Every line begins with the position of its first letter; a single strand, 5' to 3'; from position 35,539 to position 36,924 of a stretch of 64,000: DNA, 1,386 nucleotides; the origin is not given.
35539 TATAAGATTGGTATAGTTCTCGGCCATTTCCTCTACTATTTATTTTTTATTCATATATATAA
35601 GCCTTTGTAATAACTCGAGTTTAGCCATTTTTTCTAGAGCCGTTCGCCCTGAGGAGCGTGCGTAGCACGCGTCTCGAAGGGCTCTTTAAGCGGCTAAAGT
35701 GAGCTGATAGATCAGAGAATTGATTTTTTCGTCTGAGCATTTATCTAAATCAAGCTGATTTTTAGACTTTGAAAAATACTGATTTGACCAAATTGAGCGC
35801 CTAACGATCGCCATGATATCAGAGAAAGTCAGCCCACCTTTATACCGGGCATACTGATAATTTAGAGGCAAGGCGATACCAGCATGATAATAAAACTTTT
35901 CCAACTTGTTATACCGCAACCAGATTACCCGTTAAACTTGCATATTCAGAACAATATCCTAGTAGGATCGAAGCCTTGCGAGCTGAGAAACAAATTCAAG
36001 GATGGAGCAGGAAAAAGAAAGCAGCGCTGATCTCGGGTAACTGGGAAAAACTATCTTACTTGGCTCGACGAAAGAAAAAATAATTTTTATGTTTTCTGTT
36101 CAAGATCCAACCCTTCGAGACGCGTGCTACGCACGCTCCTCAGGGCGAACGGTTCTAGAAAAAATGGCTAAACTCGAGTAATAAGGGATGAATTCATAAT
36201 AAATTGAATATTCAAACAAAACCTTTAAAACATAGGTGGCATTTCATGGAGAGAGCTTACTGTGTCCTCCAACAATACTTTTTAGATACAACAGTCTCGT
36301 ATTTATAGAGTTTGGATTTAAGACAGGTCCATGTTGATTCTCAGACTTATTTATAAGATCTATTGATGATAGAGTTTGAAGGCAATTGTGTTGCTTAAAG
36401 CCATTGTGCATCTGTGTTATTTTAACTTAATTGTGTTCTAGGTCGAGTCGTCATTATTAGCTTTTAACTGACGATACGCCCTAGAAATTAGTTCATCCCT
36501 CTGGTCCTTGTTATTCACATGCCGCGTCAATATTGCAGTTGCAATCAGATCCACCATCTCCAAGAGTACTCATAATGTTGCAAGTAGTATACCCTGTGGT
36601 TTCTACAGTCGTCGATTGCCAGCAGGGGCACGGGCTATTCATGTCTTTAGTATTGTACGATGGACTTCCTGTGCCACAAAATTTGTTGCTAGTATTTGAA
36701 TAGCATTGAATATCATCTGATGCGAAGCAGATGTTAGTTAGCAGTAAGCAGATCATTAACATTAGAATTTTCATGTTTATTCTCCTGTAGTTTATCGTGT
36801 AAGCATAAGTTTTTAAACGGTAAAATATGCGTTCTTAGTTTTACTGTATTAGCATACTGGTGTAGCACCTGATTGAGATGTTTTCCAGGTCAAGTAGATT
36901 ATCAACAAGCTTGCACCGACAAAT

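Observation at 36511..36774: Two-member family of small secreted Cys-rich proteins, each an isolated gene within long AT-rich non-coding DNA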

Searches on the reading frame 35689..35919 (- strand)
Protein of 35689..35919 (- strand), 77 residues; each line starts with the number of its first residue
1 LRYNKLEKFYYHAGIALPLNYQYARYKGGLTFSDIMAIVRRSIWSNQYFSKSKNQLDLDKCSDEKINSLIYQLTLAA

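Call 56: search_protein_families(library=pfam, proteins=[window:35689-35919:-], max_evalue=1)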
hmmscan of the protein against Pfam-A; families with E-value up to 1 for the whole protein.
seq(77 aa): 1 family
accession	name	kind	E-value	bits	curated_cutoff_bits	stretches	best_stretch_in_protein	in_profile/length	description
PF07889.17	DUF1664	-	0.012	16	34.6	1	18-44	15-40/124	Protein of unknown function (DUF1664)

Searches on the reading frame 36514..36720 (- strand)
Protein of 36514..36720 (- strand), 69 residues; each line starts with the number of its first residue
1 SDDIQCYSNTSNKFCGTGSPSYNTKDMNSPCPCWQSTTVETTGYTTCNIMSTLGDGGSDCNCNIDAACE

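Call 42: search_solved_structures(query=window:36514-36720:-, max_evalue=10)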
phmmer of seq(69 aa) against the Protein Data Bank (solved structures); distinct sequences matched with E-value up to 10: 1.
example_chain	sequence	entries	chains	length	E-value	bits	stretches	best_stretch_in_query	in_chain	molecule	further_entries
4l0c_A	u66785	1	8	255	0.44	14.1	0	14-60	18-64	Deformylase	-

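Call 50: predict_structure(protein=window:36514-36720:-)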
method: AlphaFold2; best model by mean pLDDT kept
length: 69 residues; sequences in the alignment: 1
mean_pLDDT: 39.4   pTM: 0.22
mean pLDDT of the five models: 39.4, 38.0, 37.2, 37.1, 36.4
residues with pLDDT >= 90: 0; 70-90: 0; 50-70: 0; < 50: 69
segments of 3 or more residues with pLDDT < 50: 1-69
pLDDT, mean of each block of 10 residues (from residue 1): 41 41 35 38 39 42 40
secondary structure, 60 per line:
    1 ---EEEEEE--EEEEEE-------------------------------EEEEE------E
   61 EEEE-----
elements in order: E4-9 E12-17 E49-53 E60-64

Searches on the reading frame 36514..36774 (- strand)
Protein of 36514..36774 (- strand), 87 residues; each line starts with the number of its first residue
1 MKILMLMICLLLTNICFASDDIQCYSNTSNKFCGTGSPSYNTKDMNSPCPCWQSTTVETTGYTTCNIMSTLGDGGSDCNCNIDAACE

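Call 7: find_homologous_proteins(query=window:36514-36774:-, max_evalue=10)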
Query seq(87 aa): 1 candidates shared short words with the query, none scored E <= 10.

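Call 8: search_protein_families(library=pfam, proteins=[window:36514-36774:-], max_evalue=10)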
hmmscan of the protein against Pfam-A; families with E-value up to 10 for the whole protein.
seq(87 aa): 0 families

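Call 9: search_protein_families(library=ncbifam, proteins=[window:36514-36774:-], max_evalue=10)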
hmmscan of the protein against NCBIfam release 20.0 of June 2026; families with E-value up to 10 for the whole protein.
seq(87 aa): 0 families

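Call 14: find_encoding_contigs(protein=P0001, flank=10000, max_places=6)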
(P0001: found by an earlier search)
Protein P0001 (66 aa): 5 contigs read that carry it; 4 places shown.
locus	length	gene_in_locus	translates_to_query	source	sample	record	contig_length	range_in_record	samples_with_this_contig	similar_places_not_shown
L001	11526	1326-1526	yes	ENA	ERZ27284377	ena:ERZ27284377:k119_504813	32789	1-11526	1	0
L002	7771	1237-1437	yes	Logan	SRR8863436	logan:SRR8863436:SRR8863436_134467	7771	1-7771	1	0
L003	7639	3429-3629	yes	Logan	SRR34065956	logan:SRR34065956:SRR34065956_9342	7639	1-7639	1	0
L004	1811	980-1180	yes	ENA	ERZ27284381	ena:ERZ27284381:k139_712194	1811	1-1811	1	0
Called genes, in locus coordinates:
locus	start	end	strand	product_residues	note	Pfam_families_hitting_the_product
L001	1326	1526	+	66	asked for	PF02599:CsrA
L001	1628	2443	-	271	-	PF03099:BPL_LplA_LipB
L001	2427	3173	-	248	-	PF22624:AASDHPPT_N, PF01648:ACPS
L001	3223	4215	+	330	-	PF03255:ACCA, PF01039:Carboxyl_trans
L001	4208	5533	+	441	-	PF01171:ATP_bind_3, PF09179:TilS, PF11734:TilS_C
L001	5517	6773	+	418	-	PF00083:Sugar_tr, PF07690:MFS_1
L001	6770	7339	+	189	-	PF01351:RNase_HII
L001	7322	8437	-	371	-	PF01098:FTSW_RODA_SPOVE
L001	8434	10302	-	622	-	PF03717:PBP_dimer, PF00905:Transpeptidase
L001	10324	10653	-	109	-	PF02410:RsfS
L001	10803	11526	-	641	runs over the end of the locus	-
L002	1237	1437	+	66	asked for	PF02599:CsrA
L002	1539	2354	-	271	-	PF03099:BPL_LplA_LipB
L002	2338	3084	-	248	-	PF22624:AASDHPPT_N, PF01648:ACPS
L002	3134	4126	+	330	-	PF03255:ACCA, PF01039:Carboxyl_trans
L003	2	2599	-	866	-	?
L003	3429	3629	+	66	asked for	PF02599:CsrA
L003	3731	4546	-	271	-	PF03099:BPL_LplA_LipB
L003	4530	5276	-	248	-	PF22624:AASDHPPT_N, PF01648:ACPS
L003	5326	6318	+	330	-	PF03255:ACCA, PF01039:Carboxyl_trans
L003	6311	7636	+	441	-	PF01171:ATP_bind_3, PF09179:TilS, PF11734:TilS_C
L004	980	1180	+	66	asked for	PF02599:CsrA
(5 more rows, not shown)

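Call 19: find_related_loci(query=window:36514-36774:-, collection=genome_contigs, flank=10000)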
Query seq(87 aa) (87 aa) in genome_contigs; peptide patterns used: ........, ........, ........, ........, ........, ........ (x = any residue, [..] = any of these).
95 stretches matched a pattern, but none encodes a relative of the query by tblastn (E <= 1e-3).

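Call 21: find_encoding_contigs(protein=P0002, flank=10000, max_places=6)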
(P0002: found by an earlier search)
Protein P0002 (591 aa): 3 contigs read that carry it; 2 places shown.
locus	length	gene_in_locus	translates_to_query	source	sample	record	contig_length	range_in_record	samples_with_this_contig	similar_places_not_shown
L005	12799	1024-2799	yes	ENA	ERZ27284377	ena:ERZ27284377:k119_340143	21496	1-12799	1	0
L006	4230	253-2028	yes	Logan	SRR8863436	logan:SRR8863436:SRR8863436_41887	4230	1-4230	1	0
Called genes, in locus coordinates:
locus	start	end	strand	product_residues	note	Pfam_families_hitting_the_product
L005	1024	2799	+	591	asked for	PF01554:MatE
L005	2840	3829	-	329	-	PF00953:Glycos_transf_4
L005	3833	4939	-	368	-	PF00155:Aminotran_1_2, PF01041:DegT_DnrJ_EryC1, PF01212:Beta_elim_lyase, PF01053:Cys_Met_Meta_PP (weak)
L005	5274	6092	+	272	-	PF13489:Methyltransf_23 (faint), PF13847:Methyltransf_31, PF08241:Methyltransf_11, PF08242:Methyltransf_12, PF13649:Methyltransf_25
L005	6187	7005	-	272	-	-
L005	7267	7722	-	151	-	PF00383:dCMP_cyt_deam_1, PF14437:MafB19-deam, PF14439:Bd3614-deam (weak)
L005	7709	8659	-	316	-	PF04055:Radical_SAM, PF06968:BATS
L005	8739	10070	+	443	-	PF00202:Aminotran_3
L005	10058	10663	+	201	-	PF01121:CoaE, PF13671:AAA_33 (faint)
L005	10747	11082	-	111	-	PF02452:PemK_toxin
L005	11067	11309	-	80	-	-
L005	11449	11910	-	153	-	PF17243:POTRA_TamA_1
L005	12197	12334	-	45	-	-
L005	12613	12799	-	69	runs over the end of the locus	-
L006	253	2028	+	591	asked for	PF01554:MatE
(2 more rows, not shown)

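Call 23: search_protein_representatives(protein=window:36514-36774:-)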
Query: 87 residues. Proteins with E-value up to 0.001 (for the whole library): 0; up to 1e-10: 0; up to 1e-30: 0. The best 0 are listed.

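Call 30: find_related_loci(query=window:36514-36774:-, collection=metagenome_contigs, flank=5000)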
Query seq(87 aa) (87 aa) in metagenome_contigs; peptide patterns used: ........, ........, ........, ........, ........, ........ (x = any residue, [..] = any of these).
178 stretches matched a pattern, but none encodes a relative of the query by tblastn (E <= 1e-3).

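Call 43: search_protein_families(library=phrogs, proteins=[window:36514-36774:-], max_evalue=10)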
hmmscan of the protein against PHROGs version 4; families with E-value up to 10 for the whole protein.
seq(87 aa): 0 families

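Call 47: find_encoding_contigs(protein=P0003, flank=10000, max_places=8)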
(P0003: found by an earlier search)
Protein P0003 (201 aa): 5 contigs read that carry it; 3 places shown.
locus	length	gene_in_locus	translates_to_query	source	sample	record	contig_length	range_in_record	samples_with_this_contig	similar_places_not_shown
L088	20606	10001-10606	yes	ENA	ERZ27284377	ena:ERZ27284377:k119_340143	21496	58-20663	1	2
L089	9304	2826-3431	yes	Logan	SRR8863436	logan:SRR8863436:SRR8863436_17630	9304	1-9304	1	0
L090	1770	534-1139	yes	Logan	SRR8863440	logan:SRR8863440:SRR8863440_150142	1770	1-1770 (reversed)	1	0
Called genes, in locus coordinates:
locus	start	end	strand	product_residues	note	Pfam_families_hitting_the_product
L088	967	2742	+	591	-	PF01554:MatE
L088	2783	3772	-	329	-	PF00953:Glycos_transf_4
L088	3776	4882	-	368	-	PF00155:Aminotran_1_2, PF01041:DegT_DnrJ_EryC1, PF01212:Beta_elim_lyase, PF01053:Cys_Met_Meta_PP (weak)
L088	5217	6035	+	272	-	PF13489:Methyltransf_23 (faint), PF13847:Methyltransf_31, PF08241:Methyltransf_11, PF08242:Methyltransf_12, PF13649:Methyltransf_25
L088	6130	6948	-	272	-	-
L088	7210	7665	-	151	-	PF00383:dCMP_cyt_deam_1, PF14437:MafB19-deam, PF14439:Bd3614-deam (weak)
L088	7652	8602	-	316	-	PF04055:Radical_SAM, PF06968:BATS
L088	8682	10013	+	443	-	PF00202:Aminotran_3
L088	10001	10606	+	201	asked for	PF01121:CoaE, PF13671:AAA_33 (faint)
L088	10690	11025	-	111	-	PF02452:PemK_toxin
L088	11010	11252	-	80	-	-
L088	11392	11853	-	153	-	PF17243:POTRA_TamA_1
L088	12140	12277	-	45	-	-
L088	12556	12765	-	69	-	-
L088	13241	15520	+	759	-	PF00912:Transgly, PF17092:PCB_OB, PF00905:Transpeptidase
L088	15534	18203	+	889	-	PF00330:Aconitase, PF00694:Aconitase_C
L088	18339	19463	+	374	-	-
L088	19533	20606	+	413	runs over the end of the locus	-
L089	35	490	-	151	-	PF00383:dCMP_cyt_deam_1, PF14437:MafB19-deam, PF14439:Bd3614-deam (weak)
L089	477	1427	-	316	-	PF04055:Radical_SAM, PF06968:BATS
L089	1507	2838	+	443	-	PF00202:Aminotran_3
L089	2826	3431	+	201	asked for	PF01121:CoaE, PF13671:AAA_33 (faint)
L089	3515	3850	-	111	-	PF02452:PemK_toxin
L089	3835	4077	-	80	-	-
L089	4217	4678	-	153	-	PF17243:POTRA_TamA_1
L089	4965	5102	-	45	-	-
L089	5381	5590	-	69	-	-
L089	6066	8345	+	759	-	PF00912:Transgly, PF17092:PCB_OB, PF00905:Transpeptidase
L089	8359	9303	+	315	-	?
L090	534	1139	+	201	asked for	PF01121:CoaE, PF13671:AAA_33 (faint)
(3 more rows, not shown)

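Call 48: find_encoding_contigs(protein=P0004, flank=10000, max_places=8)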
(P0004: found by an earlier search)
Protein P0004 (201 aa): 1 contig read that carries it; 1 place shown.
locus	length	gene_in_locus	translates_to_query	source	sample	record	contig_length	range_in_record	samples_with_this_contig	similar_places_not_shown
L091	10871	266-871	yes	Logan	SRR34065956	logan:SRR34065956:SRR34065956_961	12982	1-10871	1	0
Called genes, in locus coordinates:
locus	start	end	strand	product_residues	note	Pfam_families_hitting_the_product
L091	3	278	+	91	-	?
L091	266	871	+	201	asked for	PF01121:CoaE, PF13671:AAA_33 (faint)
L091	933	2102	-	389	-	-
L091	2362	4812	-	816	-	PF27051:TamB_N (weak), PF04357:TamB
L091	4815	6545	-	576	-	PF17243:POTRA_TamA_1, PF07244:POTRA (weak), PF01103:Omp85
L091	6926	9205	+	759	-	PF00912:Transgly, PF17092:PCB_OB, PF00905:Transpeptidase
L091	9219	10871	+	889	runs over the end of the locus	PF00330:Aconitase, PF00694:Aconitase_C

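Call 52: search_dna_similar(query=window:36514-36774:-, collection=plasmids, mode=protein, max_evalue=1, max_rows=10)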
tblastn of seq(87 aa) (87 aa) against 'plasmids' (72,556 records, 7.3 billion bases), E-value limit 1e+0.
No match.

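Call 70: find_related_loci(query=window:36514-36774:-, collection=viral_contigs, flank=3000)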
Query seq(87 aa) (87 aa) in viral_contigs; peptide patterns used: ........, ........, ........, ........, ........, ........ (x = any residue, [..] = any of these).
36 stretches matched a pattern, but none encodes a relative of the query by tblastn (E <= 1e-3).
